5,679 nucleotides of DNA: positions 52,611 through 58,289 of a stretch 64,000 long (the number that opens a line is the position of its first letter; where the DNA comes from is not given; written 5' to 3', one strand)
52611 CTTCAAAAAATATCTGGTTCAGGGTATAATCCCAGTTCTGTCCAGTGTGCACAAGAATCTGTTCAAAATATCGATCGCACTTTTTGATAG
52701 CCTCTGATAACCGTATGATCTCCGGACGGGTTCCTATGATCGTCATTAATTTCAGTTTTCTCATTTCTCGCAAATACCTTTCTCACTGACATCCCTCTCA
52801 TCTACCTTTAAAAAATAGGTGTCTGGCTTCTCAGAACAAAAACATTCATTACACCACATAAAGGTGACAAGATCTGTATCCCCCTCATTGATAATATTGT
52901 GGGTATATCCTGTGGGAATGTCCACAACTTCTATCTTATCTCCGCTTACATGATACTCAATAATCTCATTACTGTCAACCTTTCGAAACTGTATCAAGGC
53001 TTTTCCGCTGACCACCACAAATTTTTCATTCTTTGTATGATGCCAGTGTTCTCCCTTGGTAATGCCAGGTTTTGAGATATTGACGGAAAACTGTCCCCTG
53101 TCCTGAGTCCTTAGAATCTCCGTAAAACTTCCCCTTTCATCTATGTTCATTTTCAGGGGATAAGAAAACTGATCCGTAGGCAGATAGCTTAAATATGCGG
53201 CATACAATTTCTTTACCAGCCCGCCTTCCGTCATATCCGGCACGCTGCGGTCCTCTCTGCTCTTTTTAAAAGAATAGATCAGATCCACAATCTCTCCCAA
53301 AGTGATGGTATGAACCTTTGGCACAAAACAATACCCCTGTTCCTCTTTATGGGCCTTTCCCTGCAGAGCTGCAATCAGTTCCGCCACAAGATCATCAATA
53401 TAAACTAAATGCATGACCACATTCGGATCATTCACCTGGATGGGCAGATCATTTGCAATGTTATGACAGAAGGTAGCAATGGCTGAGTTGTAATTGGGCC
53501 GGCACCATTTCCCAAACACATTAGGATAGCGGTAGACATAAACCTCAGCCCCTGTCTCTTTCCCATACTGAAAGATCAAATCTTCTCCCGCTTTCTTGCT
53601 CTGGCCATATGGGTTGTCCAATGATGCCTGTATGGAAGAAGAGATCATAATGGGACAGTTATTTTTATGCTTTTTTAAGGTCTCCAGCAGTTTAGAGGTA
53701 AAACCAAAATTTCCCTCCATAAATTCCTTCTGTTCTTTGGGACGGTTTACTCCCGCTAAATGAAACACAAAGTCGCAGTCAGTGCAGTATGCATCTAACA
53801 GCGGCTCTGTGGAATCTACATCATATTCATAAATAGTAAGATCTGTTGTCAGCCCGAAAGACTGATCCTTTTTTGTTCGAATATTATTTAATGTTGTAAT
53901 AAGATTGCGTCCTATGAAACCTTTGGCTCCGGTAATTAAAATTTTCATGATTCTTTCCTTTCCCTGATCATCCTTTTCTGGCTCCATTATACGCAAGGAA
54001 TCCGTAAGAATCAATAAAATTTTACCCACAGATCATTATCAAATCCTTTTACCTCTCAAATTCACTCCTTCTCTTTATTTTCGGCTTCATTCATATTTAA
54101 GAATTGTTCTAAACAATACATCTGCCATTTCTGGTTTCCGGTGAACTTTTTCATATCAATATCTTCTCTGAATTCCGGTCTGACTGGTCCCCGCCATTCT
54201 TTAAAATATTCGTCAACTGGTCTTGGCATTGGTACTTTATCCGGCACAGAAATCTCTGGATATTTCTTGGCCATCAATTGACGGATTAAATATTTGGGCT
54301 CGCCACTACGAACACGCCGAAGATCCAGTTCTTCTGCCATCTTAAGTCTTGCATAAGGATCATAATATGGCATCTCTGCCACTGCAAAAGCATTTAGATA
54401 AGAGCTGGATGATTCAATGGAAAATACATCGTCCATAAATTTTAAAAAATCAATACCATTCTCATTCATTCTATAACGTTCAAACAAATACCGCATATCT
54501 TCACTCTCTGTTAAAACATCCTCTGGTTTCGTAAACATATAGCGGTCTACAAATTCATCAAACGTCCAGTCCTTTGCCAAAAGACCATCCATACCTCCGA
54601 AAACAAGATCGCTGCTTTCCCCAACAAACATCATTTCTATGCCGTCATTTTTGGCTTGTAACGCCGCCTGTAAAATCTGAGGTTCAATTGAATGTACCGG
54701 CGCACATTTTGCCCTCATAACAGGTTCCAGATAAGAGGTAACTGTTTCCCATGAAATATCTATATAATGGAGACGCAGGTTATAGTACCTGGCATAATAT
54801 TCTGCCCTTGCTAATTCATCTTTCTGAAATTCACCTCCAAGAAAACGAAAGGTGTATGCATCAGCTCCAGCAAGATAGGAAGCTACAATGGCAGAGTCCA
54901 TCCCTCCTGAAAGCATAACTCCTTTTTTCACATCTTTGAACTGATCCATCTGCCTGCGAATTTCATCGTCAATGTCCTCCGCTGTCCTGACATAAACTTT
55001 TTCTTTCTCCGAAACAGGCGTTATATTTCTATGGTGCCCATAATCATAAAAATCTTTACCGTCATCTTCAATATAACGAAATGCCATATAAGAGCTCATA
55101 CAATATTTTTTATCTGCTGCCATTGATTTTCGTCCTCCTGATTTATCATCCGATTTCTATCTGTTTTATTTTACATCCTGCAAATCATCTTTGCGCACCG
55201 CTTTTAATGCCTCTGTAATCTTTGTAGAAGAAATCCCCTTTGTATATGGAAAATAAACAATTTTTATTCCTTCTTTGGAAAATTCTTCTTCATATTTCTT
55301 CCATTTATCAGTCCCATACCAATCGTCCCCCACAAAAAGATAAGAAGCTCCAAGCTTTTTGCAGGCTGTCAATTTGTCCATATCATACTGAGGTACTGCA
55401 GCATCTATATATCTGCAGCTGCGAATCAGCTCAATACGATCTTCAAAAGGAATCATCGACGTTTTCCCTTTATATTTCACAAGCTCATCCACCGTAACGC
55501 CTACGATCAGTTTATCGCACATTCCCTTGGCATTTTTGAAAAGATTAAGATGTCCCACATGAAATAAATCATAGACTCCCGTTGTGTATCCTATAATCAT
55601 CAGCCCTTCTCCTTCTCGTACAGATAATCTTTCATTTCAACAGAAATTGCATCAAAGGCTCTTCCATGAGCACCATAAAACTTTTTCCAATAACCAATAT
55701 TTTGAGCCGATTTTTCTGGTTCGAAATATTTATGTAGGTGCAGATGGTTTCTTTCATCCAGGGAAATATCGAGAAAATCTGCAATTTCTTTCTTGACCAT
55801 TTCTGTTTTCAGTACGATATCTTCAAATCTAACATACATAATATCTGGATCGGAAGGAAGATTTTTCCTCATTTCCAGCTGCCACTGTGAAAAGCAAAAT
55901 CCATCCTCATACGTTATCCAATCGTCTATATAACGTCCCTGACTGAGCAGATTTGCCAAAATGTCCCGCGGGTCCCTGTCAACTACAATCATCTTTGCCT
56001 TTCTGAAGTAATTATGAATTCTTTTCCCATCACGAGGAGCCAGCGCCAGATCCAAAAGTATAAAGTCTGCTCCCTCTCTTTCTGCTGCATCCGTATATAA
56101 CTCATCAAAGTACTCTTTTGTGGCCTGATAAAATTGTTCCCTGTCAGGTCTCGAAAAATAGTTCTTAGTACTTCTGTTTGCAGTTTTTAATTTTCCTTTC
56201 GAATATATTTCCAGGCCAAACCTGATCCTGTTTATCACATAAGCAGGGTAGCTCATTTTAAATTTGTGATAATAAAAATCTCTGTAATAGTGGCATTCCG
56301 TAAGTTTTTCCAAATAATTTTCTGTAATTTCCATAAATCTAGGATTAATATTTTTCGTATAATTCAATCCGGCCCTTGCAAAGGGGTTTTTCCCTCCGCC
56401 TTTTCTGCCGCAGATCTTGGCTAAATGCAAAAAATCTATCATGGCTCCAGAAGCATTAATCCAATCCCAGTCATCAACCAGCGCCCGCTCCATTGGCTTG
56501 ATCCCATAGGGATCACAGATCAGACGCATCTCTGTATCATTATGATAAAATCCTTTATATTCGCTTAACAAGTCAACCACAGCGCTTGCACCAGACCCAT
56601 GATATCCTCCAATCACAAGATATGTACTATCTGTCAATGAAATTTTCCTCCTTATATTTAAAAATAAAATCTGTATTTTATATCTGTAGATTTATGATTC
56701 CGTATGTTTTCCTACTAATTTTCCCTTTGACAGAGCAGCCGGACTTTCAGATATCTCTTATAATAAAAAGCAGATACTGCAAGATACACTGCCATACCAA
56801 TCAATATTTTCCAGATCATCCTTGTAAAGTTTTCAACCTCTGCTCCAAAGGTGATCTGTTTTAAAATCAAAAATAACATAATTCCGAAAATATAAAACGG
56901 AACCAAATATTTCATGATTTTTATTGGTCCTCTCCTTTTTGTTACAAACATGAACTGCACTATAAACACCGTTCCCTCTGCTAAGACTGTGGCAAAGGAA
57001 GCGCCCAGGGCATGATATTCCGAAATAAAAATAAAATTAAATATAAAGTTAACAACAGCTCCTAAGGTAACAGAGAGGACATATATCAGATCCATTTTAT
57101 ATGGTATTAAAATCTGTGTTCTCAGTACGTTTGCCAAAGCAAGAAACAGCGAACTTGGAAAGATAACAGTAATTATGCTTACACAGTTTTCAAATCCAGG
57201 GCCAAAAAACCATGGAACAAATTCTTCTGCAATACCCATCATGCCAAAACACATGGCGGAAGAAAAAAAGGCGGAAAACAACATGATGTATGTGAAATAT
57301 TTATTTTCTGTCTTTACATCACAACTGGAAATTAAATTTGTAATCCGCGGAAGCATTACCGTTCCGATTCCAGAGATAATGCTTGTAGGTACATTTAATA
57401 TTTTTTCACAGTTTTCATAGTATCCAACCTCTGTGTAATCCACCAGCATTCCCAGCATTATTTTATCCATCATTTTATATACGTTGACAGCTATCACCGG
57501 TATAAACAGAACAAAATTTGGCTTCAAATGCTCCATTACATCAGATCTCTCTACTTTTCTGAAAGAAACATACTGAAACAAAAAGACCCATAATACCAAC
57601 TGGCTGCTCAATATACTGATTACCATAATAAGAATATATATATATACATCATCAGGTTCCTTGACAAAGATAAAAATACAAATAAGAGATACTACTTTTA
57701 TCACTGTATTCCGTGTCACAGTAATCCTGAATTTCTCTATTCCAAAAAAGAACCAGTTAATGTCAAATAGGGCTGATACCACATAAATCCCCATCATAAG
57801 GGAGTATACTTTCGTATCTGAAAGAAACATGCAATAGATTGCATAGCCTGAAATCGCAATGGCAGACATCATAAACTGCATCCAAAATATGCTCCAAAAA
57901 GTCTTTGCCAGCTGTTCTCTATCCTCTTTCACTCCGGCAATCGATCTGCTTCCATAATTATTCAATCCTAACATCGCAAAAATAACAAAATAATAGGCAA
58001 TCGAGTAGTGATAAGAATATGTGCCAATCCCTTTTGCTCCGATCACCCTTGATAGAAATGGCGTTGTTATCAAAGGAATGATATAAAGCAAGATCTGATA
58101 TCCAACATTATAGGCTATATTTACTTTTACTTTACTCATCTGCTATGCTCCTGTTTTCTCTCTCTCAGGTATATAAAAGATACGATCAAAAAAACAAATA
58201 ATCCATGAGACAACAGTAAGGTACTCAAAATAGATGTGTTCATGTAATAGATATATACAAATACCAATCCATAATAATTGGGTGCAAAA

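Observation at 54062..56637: Sulfotransferase-fold / cytidylyltransferase / glutaminase-less AsnB trio: candidate undescribed glycan-tailoring module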

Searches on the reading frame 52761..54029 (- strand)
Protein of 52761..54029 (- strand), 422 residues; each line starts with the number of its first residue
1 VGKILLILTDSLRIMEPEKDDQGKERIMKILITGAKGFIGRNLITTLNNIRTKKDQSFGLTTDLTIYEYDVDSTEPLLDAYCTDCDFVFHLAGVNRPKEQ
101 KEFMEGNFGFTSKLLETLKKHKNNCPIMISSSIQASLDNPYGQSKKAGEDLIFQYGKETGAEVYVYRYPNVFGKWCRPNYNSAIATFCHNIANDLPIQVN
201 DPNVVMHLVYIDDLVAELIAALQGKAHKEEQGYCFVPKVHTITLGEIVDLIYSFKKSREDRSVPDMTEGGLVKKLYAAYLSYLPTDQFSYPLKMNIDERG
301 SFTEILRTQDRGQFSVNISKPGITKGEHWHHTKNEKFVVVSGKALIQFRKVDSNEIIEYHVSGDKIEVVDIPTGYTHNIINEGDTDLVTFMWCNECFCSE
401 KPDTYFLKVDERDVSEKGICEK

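Call 3: search_protein_families(library=pfam, proteins=[window:52761-54029:-], max_evalue=0.01)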
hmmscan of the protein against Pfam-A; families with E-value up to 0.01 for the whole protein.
window:52761-54029:- (422 aa): 9 families
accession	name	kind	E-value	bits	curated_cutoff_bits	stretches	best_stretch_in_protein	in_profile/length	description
PF14667.12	Polysacc_synt_C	-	9.8e-51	171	28.7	1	296-405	2-111/111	Polysaccharide biosynthesis C-terminal domain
PF01370.27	Epimerase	-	4.4e-20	72.6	20.9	1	30-226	1-229/240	NAD dependent epimerase/dehydratase family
PF02719.21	Polysacc_synt_2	-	9.8e-11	41.8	20.2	1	71-255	63-247/293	Polysaccharide biosynthesis protein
PF07993.18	NAD_binding_4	-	3.5e-09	36.6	20.1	1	134-177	170-210/258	Male sterility protein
PF16363.11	GDP_Man_Dehyd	-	4e-05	23.7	27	0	138-225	150-240/332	GDP-mannose 4,6 dehydratase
PF01073.25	3Beta_HSD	-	5e-05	22.9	22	1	31-148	1-132/280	3-beta hydroxysteroid dehydrogenase/isomerase family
PF04321.23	RmlD_sub_bind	-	5.4e-05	22.8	27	0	139-226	123-201/287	RmlD substrate binding domain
PF07883.17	Cupin_2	-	0.00044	20.3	27.2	1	320-391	6-68/70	Cupin domain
PF06560.17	GPI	-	0.00044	20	20.7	1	330-395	74-146/182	Glucose-6-phosphate isomerase (GPI)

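Call 5: search_protein_families(library=ncbifam, proteins=[window:52761-54029:-], max_evalue=0.01)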
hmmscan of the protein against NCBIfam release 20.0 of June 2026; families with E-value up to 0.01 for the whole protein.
window:52761-54029:- (422 aa): 14 families
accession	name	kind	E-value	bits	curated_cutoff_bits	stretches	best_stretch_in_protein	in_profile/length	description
NF047837.1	UDPAcbARedWbcJ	equivalog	8.2e-125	416.6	500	1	28-410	1-369/372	UDP-2-acetamido-2,6-beta-L-arabino-hexul-4-ose reductase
NF043036.1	ErythonDh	equivalog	1.4e-09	37.6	325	1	28-134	1-127/321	D-erythronate dehydrogenase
TIGR01746.1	Thioester-redct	subfamily_domain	4.5e-08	32.7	213.35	1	131-257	153-283/371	thioester reductase domain-containing protein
TIGR02197.1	heptose_epim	equivalog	3.7e-07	29.6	274.6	1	30-174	1-173/316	ADP-glyceromanno-heptose 6-epimerase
TIGR01777.1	yfcH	hypoth_equivalog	5.7e-05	22.8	207.35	1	30-132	1-111/292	TIGR01777 family oxidoreductase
TIGR01181.1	dTDP_gluc_dehyt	equivalog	0.00011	21.5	365.1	0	138-224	148-233/321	dTDP-glucose 4,6-dehydratase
TIGR01179.1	galE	equivalog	0.00013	20.9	262.3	1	127-174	131-179/332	UDP-glucose 4-epimerase GalE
TIGR01214.1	rmlD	equivalog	0.00035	19.8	224.05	0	139-185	122-164/285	dTDP-4-dehydrorhamnose reductase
NF042423.1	oxyalk_red_Shew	equivalog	0.00046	19.3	580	1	24-123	5-110/331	2-alkyl-3-oxoalkanoate reductase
TIGR04180.1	EDH_00030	hypoth_equivalog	0.0011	18.2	475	0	135-252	139-253/297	NAD-dependent 4,6-dehydratase LegB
TIGR04366.1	cupin_WbuC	subfamily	0.0012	18.7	42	1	312-383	34-106/132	WbuC family cupin fold metalloprotein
NF050030.1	thlkprotThyD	equivalog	0.0019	17.5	400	1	28-133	1-123/305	thylakoid membrane protein ThyD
TIGR03466.1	HpnA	hypoth_equivalog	0.0028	16.6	367.65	1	28-138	1-118/327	hopanoid-associated sugar epimerase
TIGR01479.1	GMP_PMI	equivalog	0.0061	15.4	372.95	1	306-387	369-442/467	mannose-1-phosphate guanylyltransferase/mannose-6-phosphate isomerase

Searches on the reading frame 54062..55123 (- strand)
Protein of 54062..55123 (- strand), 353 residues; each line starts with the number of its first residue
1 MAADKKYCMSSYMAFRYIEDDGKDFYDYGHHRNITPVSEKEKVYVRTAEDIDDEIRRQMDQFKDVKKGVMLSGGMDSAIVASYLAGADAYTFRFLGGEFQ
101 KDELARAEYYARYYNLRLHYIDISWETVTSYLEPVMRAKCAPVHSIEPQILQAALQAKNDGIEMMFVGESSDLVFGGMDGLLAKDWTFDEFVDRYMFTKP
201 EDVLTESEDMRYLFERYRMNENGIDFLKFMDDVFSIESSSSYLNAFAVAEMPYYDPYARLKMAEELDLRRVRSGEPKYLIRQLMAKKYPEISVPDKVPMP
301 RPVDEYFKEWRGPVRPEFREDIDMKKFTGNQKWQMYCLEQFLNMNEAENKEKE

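Call 3: search_protein_families(library=pfam, proteins=[window:54062-55123:-], max_evalue=0.01)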
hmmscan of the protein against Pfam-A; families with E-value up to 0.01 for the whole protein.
window:54062-55123:- (353 aa): 2 families
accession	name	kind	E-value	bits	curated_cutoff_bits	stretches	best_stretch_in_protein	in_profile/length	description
PF00733.27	Asn_synthase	-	8.6e-19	68.8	21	1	49-190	4-146/354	Asparagine synthase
PF06508.19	QueC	-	0.0097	15.9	22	0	69-125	4-62/210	Queuosine biosynthesis protein QueC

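Call 5: search_protein_families(library=ncbifam, proteins=[window:54062-55123:-], max_evalue=0.01)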
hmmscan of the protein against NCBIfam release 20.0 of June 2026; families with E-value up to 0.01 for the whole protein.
window:54062-55123:- (353 aa): 5 families
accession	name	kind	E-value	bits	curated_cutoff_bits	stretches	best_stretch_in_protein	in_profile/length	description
TIGR01536.1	asn_synth_AEB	equivalog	7.1e-13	48.4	267.1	1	20-178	210-371/517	asparagine synthase (glutamine-hydrolyzing)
TIGR03104.1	trio_amidotrans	equivalog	2.3e-06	26.2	570.1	1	46-179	244-381/589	N-acetylglutaminylglutamine amidotransferase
NF006949.0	PRK09431.1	equivalog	3e-06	26.1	499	1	22-178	186-358/554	asparagine synthase B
TIGR03108.1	eps_aminotran_1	hypoth_equivalog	8.7e-05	21.4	816.9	0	39-109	235-303/628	XrtA/PEP-CTERM system amidotransferase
NF010587.0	PRK13980.1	equivalog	0.0084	15.3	255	0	44-124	11-95/267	NAD+ synthase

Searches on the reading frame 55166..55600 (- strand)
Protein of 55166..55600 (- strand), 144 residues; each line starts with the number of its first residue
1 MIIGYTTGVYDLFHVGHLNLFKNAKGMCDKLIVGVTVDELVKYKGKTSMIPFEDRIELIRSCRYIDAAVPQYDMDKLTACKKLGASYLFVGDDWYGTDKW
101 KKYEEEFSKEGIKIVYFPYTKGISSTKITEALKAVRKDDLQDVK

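Call 3: search_protein_families(library=pfam, proteins=[window:55166-55600:-], max_evalue=0.01)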
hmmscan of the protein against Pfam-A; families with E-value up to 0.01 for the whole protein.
window:55166-55600:- (144 aa): 1 family
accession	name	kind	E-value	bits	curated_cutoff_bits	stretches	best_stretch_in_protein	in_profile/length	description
PF01467.32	CTP_transf_like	-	1.7e-22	80.5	21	1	5-130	1-132/133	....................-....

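Call 5: search_protein_families(library=ncbifam, proteins=[window:55166-55600:-], max_evalue=0.01)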
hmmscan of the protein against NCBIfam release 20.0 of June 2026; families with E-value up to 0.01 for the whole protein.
window:55166-55600:- (144 aa): 13 families
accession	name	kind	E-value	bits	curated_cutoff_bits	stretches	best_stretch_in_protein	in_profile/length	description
TIGR01518.1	g3p_cytidyltrns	equivalog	3.8e-24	85.2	165.4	1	6-130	3-123/125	glycerol-3-phosphate cytidylyltransferase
TIGR02199.1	rfaE_dom_II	equivalog_domain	4e-16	59.1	181.5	1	3-132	13-142/144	D-glycero-beta-D-manno-heptose 1-phosphate adenylyltransferase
TIGR00125.1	cyt_tran_rel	domain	4.7e-16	58.7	27.7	1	3-66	1-63/65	adenylyltransferase/cytidyltransferase family protein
NF008454.0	PRK11316.1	equivalog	1.3e-11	43.8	521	1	5-134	344-473/475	bifunctional D-glycero-beta-D-manno-heptose-7-phosphate kinase/D-glycero-beta-D-manno-heptose 1-phosphate adenylyltransferase HldE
NF001985.0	PRK00777.1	subfamily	3.4e-10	40.2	104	1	8-62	11-65/157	pantetheine-phosphate adenylyltransferase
NF002250.0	PRK01170.1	subfamily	6.7e-07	29.1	489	1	7-72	6-68/322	bifunctional pantetheine-phosphate adenylyltransferase/NTP phosphatase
TIGR01510.1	coaD_prev_kdtB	equivalog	1.7e-06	28.1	103.3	1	7-63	5-56/155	pantetheine-phosphate adenylyltransferase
NF045965.1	RibF_rel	equivalog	5.7e-05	22.7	200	1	8-133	19-166/279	FAD synthase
TIGR00083.1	ribF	equivalog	8.5e-05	22.1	184.35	1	7-133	4-154/290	riboflavin biosynthesis protein RibF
NF041124.1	CoaD_Thcocales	equivalog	9.7e-05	22.3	290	1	7-58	10-62/156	phosphopantetheine adenylyltransferase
NF005518.0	PRK07143.1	equivalog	0.00036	20.1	232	1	5-60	19-77/281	hypothetical protein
NF004162.0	PRK05627.1-5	equivalog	0.0014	18.1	241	1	6-76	18-91/304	bifunctional riboflavin kinase/FAD synthetase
TIGR01527.1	arch_NMN_Atrans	equivalog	0.0044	16.6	181.2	0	4-37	2-35/167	nicotinamide-nucleotide adenylyltransferase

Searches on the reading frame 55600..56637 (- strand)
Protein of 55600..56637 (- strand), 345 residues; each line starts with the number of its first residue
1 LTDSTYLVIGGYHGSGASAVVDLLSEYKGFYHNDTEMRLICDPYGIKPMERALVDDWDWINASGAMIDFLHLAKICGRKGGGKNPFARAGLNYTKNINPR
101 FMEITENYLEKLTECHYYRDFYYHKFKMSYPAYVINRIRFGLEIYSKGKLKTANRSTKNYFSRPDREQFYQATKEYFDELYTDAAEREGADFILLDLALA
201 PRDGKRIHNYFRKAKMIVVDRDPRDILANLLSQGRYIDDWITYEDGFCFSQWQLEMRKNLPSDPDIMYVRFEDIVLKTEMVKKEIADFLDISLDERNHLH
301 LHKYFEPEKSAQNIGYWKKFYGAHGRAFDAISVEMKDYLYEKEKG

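Call 3: search_protein_families(library=pfam, proteins=[window:55600-56637:-], max_evalue=0.01)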
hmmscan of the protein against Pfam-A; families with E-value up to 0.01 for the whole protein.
window:55600-56637:- (345 aa): 2 families
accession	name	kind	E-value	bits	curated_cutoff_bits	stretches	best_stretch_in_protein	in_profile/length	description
PF13469.12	Sulfotransfer_3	-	1.5e-07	32.3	27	1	155-295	64-216/216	Sulfotransferase family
PF00685.33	Sulfotransfer_1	-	1.8e-05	24.7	22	1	212-306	89-198/255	Sulfotransferase domain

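Call 5: search_protein_families(library=ncbifam, proteins=[window:55600-56637:-], max_evalue=0.01)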
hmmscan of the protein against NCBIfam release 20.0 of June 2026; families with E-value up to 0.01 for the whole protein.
window:55600-56637:- (345 aa): 0 families

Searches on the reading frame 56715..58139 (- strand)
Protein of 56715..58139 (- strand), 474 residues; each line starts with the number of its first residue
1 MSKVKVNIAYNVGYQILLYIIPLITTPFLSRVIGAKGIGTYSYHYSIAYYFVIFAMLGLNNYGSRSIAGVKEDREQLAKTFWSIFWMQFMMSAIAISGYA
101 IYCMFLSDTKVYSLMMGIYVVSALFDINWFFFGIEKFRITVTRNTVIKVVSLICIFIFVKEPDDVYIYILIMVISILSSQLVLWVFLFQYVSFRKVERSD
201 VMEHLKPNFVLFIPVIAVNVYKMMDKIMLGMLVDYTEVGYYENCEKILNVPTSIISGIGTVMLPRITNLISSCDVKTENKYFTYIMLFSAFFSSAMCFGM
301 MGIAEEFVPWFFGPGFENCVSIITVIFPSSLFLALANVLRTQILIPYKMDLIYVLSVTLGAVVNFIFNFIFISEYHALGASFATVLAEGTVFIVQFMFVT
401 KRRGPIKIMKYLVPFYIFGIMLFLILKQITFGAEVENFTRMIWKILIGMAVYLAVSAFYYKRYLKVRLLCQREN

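Call 3: search_protein_families(library=pfam, proteins=[window:56715-58139:-], max_evalue=0.01)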
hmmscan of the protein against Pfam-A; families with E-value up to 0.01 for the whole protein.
window:56715-58139:- (474 aa): 1 family
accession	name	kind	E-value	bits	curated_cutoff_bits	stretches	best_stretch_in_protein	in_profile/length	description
PF01943.22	Polysacc_synt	-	3.8e-31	109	28.2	1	7-268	4-272/274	Polysaccharide biosynthesis protein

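Call 5: search_protein_families(library=ncbifam, proteins=[window:56715-58139:-], max_evalue=0.01)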
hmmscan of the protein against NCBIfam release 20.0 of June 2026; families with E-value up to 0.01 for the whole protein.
window:56715-58139:- (474 aa): 2 families
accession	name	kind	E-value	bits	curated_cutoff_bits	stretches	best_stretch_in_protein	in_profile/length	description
NF058658.1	Oglyco_Wzx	exception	5.9e-06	25.6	720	1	179-456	186-460/478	O-glycosylation flippase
NF041871.1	Wzx_EPS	equivalog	0.003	16.3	800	1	15-383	13-383/492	exopolysaccharide biosynthesis flippase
